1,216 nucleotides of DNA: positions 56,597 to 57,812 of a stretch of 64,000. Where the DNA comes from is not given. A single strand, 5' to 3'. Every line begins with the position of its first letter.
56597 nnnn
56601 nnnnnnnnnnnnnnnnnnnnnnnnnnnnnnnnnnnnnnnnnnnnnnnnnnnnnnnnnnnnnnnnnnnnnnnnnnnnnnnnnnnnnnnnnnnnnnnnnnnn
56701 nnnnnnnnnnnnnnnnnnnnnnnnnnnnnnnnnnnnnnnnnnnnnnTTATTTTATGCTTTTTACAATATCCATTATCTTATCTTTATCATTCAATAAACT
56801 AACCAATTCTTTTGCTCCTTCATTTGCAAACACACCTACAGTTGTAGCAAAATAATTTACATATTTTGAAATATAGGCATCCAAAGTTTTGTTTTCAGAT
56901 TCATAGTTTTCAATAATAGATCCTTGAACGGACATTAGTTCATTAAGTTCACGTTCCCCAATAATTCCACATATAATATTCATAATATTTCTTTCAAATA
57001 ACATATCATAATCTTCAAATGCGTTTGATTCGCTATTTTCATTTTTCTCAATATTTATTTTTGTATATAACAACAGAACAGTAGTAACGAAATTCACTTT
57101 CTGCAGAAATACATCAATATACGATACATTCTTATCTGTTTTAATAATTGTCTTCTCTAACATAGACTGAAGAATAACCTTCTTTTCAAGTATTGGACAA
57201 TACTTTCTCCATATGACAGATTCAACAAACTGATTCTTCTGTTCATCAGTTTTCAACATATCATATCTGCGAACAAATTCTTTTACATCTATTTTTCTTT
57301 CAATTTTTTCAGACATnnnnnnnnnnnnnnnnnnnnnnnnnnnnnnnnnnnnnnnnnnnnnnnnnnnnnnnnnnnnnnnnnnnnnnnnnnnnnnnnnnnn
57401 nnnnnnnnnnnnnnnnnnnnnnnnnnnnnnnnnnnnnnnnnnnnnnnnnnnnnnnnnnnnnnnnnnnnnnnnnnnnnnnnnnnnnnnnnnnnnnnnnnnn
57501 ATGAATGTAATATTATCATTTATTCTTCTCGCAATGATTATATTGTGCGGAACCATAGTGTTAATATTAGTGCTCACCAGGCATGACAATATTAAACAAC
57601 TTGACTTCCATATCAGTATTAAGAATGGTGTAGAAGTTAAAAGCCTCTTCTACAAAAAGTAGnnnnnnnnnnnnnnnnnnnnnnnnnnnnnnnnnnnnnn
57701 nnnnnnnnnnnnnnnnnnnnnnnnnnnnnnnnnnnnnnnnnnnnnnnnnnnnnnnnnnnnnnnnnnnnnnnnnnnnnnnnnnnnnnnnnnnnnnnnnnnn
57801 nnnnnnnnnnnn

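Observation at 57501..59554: RusA resolvase island and convergent antisense small TM peptide wedged into the late structural operon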

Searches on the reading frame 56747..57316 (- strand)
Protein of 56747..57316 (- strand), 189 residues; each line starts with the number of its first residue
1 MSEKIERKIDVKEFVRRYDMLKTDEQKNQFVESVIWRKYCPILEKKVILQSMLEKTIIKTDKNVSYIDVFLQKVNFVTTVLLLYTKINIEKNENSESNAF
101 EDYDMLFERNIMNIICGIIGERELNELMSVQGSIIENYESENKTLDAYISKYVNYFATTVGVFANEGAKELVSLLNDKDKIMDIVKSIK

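Call 3: search_protein_families(library=pfam, proteins=[window:56747-57316:-], max_evalue=0.1)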
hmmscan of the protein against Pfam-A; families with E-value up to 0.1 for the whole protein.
window:56747-57316:- (189 aa): 0 families

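Call 4: search_protein_families(library=phrogs, proteins=[window:56747-57316:-], max_evalue=0.01)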
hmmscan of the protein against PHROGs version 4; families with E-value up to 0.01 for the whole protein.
window:56747-57316:- (189 aa): 0 families

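Call 22: search_protein_families(library=ncbifam, proteins=[window:56747-57316:-], max_evalue=0.1)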
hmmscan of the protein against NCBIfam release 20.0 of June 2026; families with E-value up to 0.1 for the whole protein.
window:56747-57316:- (189 aa): 0 families

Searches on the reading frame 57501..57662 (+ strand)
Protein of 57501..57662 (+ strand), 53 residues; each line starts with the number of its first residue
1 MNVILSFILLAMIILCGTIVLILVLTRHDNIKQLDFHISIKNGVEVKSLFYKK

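Call 3: search_protein_families(library=pfam, proteins=[window:57501-57662:+], max_evalue=0.1)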
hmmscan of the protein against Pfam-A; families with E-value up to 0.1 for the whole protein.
window:57501-57662:+ (53 aa): 0 families

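Call 4: search_protein_families(library=phrogs, proteins=[window:57501-57662:+], max_evalue=0.01)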
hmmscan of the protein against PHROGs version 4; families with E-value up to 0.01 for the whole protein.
window:57501-57662:+ (53 aa): 0 families

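Call 15: find_homologous_proteins(query=window:57501-57659:+, max_evalue=10)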
Query window:57501-57659:+: no candidate shares three 5-residue words with the query. No homologue found.

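Call 17: list_cluster_members(proteins=[window:57501-57659:+, window:57741-58235:-, window:58171-58560:-, window:56747-57316:-, window:59201-59554:-])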
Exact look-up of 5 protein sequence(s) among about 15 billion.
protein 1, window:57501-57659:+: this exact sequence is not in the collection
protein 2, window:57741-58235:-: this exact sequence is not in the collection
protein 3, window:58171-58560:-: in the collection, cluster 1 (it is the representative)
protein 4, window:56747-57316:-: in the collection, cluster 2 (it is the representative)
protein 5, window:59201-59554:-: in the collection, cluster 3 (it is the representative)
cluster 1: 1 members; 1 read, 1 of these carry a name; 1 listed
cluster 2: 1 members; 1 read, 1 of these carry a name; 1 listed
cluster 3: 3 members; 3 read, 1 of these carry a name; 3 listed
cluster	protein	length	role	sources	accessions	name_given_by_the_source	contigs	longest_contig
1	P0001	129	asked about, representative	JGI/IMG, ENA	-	hypothetical protein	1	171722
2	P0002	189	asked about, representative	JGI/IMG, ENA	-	hypothetical protein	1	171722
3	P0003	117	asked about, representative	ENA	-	-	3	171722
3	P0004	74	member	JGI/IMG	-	hypothetical protein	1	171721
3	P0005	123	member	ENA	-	-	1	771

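Call 18: find_encoding_contigs(protein=P0002, flank=4000, max_places=3)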
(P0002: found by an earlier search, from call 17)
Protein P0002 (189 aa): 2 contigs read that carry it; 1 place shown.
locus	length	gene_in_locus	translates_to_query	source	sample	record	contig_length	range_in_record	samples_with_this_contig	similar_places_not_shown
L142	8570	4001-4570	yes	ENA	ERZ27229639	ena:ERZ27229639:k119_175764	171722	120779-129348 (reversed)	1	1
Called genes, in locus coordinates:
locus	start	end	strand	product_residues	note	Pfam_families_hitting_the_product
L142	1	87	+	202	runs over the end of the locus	PF27256:YomW (weak)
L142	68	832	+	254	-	-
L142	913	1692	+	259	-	PF27173:YomU_Tube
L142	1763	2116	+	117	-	-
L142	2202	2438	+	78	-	-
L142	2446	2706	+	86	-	-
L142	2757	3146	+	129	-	-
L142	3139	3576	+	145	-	-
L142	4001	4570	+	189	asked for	-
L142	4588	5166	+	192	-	-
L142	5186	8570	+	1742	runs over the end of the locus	PF10145:PhageMin_Tail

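Call 22: search_protein_families(library=ncbifam, proteins=[window:57501-57662:+], max_evalue=0.1)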
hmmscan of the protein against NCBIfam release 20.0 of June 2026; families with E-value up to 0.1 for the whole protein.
window:57501-57662:+ (53 aa): 1 family
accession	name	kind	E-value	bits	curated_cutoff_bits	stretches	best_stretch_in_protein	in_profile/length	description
NF010239.1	PRK13686.1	equivalog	0.01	15.7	34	1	1-27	6-32/36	photosystem II reaction center protein Ycf12/Psb30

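Call 29: find_related_loci(query=window:57501-57659:+, collection=viral_contigs, flank=5000)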
Query window:57501-57659:+ (53 aa) in viral_contigs; peptide patterns used: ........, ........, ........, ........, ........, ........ (x = any residue, [..] = any of these).
298 stretches matched a pattern, but none encodes a relative of the query by tblastn (E <= 1e-3).

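Call 31: find_related_loci(query=window:57501-57659:+, collection=metagenome_contigs, flank=5000)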
Query window:57501-57659:+ (53 aa) in metagenome_contigs; peptide patterns used: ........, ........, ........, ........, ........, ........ (x = any residue, [..] = any of these).
600 stretches matched a pattern, but none encodes a relative of the query by tblastn (E <= 1e-3).

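Call 32: find_related_loci(query=window:57501-57659:+, collection=genome_contigs, flank=5000)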
Query window:57501-57659:+ (53 aa) in genome_contigs; peptide patterns used: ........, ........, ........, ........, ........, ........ (x = any residue, [..] = any of these).
600 stretches matched a pattern, but none encodes a relative of the query by tblastn (E <= 1e-3).

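Call 47: find_homologous_proteins(query=A1, max_evalue=1)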
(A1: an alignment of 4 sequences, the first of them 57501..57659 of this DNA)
Query A1 (4 sequences) (53 aa, profile of the alignment): 139 proteins with E <= 1 among 212 candidates; the best 120 are listed.
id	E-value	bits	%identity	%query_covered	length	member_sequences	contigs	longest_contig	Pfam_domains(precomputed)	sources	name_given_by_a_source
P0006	3.9e-20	89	26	58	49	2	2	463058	-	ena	-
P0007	1.1e-19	88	28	87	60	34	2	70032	-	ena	-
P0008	1.8e-19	87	23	100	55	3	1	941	-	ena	-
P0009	2.7e-19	87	27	57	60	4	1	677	-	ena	-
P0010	2.0e-18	84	23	100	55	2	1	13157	-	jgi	jgi:hypothetical protein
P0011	2.0e-18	84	26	89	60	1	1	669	-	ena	-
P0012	2.1e-18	84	-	-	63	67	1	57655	-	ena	-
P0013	2.3e-18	84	-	-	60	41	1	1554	-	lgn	-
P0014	4.1e-18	83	-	-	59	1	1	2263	-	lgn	-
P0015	4.8e-18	83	-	-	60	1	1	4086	-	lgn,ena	-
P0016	5.8e-18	82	-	-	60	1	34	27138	-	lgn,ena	-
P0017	7.7e-18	82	-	-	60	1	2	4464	-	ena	-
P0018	1.6e-17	81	-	-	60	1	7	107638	-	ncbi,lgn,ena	-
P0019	1.7e-17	81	-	-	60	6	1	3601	-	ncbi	-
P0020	2.2e-17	80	23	89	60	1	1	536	-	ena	-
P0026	4.0e-17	80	-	-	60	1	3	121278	-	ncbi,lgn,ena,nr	ncbi:MAG: hypothetical protein HDQ99_19905 [Lachnospiraceae bacterium]|nr:hypothetical protein [Lach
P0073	2.1e-14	71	23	89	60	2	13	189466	-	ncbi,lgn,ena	-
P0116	1.4e-11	62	-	-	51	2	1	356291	-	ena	-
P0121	1.8e-10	58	-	-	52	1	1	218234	-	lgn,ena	-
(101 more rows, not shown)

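Call 50: find_encoding_contigs(protein=P0026, flank=6000, max_places=2)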
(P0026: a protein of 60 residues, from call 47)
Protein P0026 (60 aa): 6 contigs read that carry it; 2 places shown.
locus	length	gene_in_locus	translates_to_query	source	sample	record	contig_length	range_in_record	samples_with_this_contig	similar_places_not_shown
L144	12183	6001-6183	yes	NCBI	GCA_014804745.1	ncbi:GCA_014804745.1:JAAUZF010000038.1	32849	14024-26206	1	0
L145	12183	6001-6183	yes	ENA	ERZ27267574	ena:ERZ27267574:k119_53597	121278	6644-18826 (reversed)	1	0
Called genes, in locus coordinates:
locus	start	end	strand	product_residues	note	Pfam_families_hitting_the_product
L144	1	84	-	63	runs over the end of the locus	-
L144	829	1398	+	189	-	-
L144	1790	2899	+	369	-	-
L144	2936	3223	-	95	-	-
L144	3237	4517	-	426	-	PF01582:TIR (weak), PF13676:TIR_2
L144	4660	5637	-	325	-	PF03235:GmrSD_N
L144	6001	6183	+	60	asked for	-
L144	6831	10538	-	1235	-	-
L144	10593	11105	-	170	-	-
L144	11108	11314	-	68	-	-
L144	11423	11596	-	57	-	-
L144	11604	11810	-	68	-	PF12844:HTH_19, PF13560:HTH_31 (weak), PF01381:HTH_3, PF13443:HTH_26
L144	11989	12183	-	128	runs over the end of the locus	-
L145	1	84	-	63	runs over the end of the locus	-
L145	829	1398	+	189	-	-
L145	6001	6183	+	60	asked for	-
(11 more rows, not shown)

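Call 51: find_encoding_contigs(protein=P0006, flank=6000, max_places=2)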
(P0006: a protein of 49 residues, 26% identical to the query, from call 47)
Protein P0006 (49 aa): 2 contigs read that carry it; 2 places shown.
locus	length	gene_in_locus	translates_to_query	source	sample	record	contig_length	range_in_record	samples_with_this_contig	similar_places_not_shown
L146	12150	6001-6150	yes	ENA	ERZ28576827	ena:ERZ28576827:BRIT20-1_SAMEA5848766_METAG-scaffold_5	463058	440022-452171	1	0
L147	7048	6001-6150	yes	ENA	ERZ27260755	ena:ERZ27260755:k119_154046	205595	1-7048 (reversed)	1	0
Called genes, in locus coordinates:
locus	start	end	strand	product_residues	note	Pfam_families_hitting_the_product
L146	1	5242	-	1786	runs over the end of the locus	PF10145:PhageMin_Tail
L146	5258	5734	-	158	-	-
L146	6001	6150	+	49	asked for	-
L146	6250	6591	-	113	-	-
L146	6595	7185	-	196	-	-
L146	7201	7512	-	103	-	PF03838:RecU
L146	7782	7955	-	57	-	-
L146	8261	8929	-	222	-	-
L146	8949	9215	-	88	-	-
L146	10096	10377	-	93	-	PF04531:Phage_holin_1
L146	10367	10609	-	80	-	-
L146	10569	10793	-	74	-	-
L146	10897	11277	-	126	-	-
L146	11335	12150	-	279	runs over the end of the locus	PF27173:YomU_Tube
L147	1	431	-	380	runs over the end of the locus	-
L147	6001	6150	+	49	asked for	-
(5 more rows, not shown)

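Call 52: find_encoding_contigs(protein=P0116, flank=6000, max_places=1)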
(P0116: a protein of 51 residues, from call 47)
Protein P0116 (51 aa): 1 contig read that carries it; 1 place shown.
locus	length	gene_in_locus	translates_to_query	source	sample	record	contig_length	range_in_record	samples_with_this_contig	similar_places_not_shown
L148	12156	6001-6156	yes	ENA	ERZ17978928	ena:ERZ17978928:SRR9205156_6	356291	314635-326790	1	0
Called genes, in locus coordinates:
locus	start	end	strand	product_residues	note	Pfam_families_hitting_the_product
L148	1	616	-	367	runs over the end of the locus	PF12323:HTH_OrfB_IS605, PF01385:OrfB_IS605, PF07282:Cas12f1-like_TNB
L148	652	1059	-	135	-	PF01797:Y1_Tnp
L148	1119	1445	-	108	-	-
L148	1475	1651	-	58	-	-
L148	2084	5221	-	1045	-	PF10145:PhageMin_Tail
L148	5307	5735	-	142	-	PF27376:YomN (weak)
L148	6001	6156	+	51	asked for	-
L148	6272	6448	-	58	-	-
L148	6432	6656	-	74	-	-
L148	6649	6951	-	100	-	-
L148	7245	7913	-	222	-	-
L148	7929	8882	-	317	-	PF25309:ELLD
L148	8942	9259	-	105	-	PF09682:Phage_holin_6_1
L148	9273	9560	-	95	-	-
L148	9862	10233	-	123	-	-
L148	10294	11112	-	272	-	PF27173:YomU_Tube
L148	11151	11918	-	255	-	-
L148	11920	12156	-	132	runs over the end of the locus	PF27256:YomW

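Call 53: find_encoding_contigs(protein=P0121, flank=6000, max_places=1)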
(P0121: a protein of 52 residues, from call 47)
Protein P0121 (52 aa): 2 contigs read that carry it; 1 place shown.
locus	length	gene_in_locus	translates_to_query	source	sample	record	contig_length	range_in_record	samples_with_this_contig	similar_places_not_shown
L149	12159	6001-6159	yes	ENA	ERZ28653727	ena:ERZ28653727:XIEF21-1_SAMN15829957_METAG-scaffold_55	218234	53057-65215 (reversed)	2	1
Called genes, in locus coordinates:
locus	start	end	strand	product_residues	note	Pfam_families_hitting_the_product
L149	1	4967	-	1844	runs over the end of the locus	-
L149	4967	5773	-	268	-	PF20195:DUF6558, PF20753:DUF6558_C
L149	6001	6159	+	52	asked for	-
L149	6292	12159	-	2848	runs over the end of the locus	PF02368:Big_2, PF12200:DUF3597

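Call 54: find_encoding_contigs(protein=P0012, flank=6000, max_places=1)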
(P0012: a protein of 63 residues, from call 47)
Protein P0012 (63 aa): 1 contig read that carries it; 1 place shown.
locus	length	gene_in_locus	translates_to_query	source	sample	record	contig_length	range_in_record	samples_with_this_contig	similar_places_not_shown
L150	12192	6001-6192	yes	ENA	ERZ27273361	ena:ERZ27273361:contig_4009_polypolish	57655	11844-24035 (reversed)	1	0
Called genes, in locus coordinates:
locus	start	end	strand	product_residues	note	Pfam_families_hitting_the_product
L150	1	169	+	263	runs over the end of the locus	-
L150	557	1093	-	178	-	PF13650:Asp_protease_2, PF13975:gag-asp_proteas (weak), PF02810:SEC-C (weak)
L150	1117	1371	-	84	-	-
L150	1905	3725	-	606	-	PF10145:PhageMin_Tail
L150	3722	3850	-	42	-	-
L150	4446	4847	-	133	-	-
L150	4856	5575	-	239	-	-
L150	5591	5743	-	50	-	-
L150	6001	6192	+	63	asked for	-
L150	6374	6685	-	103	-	-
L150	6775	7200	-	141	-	-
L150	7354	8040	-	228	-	-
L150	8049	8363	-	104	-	PF04688:Holin_SPP1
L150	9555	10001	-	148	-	PF27173:YomU_Tube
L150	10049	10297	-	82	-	PF27211:YomV_2nd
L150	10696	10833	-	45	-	-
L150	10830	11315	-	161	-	PF27256:YomW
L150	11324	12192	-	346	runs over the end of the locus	PF27289:YomX_N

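Call 55: find_encoding_contigs(protein=P0073, flank=6000, max_places=1)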
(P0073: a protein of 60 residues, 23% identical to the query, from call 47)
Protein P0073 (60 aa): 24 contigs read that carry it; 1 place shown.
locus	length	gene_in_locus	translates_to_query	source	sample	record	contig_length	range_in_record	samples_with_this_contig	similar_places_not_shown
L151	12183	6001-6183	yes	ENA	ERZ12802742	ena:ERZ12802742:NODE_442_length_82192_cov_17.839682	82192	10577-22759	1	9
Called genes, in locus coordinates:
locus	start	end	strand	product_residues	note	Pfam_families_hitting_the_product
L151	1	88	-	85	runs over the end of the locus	-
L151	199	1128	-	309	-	-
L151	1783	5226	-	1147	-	PF10145:PhageMin_Tail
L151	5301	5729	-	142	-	-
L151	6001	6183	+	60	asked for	-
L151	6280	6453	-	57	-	-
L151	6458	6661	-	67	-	-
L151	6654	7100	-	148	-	-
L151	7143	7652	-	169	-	-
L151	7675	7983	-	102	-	PF09682:Phage_holin_6_1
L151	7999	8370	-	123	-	-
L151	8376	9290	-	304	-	PF01510:Amidase_2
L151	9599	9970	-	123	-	-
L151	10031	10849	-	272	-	PF27173:YomU_Tube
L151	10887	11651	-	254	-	-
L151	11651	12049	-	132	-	PF27256:YomW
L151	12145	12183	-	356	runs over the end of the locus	-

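Call 76: search_protein_families(library=phrogs, proteins=[P0026, P0006, P0012, window:57501-57659:+], max_evalue=1)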
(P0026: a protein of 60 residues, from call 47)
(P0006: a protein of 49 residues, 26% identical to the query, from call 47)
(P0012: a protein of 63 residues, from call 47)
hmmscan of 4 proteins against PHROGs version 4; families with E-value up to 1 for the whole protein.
P0026 (60 aa): 1 family
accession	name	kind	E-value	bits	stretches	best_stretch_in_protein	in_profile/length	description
phrog_10723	-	unknown function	0.14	13.3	1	8-35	19-46/66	-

P0006 (49 aa): 3 families
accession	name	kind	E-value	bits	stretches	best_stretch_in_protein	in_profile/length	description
phrog_10763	-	moron, auxiliary metabolic gene and host takeover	0.035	14.9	1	4-44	19-57/67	membrane protein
phrog_3751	-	moron, auxiliary metabolic gene and host takeover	0.14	13.7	1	5-25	9-29/92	membrane protein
phrog_21118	-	unknown function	0.17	12.5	1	7-32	3-27/53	-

P0012 (63 aa): 0 families

seq(53 aa): 2 families
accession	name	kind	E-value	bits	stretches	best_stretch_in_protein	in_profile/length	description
phrog_251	-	moron, auxiliary metabolic gene and host takeover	0.04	14.9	1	8-29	7-28/50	MokW-like host killing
phrog_37232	-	unknown function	0.084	13.9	1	8-28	35-54/56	-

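Call 77: search_protein_families(library=pfam, proteins=[P0026, P0006, P0012], max_evalue=1)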
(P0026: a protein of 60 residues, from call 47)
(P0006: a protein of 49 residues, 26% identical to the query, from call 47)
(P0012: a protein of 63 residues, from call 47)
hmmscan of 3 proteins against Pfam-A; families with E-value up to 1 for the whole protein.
P0026 (60 aa): 2 families
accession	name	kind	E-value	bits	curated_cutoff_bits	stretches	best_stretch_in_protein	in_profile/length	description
PF19554.4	DUF6077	-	0.088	12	27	1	4-46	2-46/354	Family of unknown function (DUF6077)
PF09049.15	SNN_transmemb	-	0.17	12.5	25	1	8-26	11-29/32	Stannin transmembrane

P0006 (49 aa): 0 families

P0012 (63 aa): 0 families

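Call 91: search_protein_families(library=phrogs, proteins=[L146:7201-7512:-], max_evalue=0.001)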
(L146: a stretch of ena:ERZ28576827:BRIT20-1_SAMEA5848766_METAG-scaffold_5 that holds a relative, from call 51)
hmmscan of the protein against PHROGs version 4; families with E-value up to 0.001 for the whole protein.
L146:7201-7512:- (103 aa): 1 family
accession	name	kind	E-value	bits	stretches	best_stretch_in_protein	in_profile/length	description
phrog_843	-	DNA, RNA and nucleotide metabolism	1e-21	78.3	1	1-100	71-169/177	Holliday junction resolvase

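Call 100: search_protein_representatives(alignment_id=A5)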
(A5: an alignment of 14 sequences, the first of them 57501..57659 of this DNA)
Query: 14 sequences, 58 profile positions. Proteins with E-value up to 0.001 (for the whole library): 63; up to 1e-10: 9; up to 1e-30: 0. The best 63 are listed.
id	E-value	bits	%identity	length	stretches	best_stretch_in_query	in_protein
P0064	1.2e-25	105.1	-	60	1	1-58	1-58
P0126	4.3e-20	87.3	-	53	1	1-52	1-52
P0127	1.4e-18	82.4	-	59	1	2-56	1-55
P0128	7.9e-16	73.6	-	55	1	5-56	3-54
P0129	8.8e-15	70.3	-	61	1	2-48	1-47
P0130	2.1e-14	69.1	-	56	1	3-57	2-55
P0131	5.9e-12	61.2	-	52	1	2-52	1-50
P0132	3.0e-11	59.0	-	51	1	5-52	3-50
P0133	6.9e-11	57.8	-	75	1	10-57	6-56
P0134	1.4e-10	56.8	-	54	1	2-54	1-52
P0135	2.2e-10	56.2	-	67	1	1-57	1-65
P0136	3.1e-10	55.7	-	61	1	1-55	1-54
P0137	3.4e-10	55.6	-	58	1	2-52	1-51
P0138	1.4e-09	53.6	-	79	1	22-57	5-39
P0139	1.7e-09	53.3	-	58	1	2-37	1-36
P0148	6.3e-08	48.3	-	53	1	3-52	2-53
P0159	1.2e-05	41.0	-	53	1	9-52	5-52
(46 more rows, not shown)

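Call 102: find_encoding_contigs(protein=P0159, flank=5000, max_places=3)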
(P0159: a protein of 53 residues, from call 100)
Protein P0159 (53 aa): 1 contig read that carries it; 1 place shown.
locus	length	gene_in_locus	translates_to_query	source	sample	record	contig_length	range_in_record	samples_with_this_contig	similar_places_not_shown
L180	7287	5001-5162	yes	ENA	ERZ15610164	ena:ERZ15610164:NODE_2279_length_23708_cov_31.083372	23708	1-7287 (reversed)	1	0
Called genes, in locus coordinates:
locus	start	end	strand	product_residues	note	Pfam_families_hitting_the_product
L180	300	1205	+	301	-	PF01867:Cas_Cas1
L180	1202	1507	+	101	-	PF09827:CRISPR_Cas2 (weak)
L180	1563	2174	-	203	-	-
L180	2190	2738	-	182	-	-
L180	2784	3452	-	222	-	PF00149:Metallophos, PF12850:Metallophos_2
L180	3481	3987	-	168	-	-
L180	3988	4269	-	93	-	PF12844:HTH_19 (weak), PF01381:HTH_3, PF13560:HTH_31 (weak)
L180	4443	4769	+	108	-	-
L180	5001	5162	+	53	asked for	-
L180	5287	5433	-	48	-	-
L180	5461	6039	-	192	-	-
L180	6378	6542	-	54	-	-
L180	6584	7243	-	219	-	-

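Call 103: find_encoding_contigs(protein=P0148, flank=5000, max_places=3)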
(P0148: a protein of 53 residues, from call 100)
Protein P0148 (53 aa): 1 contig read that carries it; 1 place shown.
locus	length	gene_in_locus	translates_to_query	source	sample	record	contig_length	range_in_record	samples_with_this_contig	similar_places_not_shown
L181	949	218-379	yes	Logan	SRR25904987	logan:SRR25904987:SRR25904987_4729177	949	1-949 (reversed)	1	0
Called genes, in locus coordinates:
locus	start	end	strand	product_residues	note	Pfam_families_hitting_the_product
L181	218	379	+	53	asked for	-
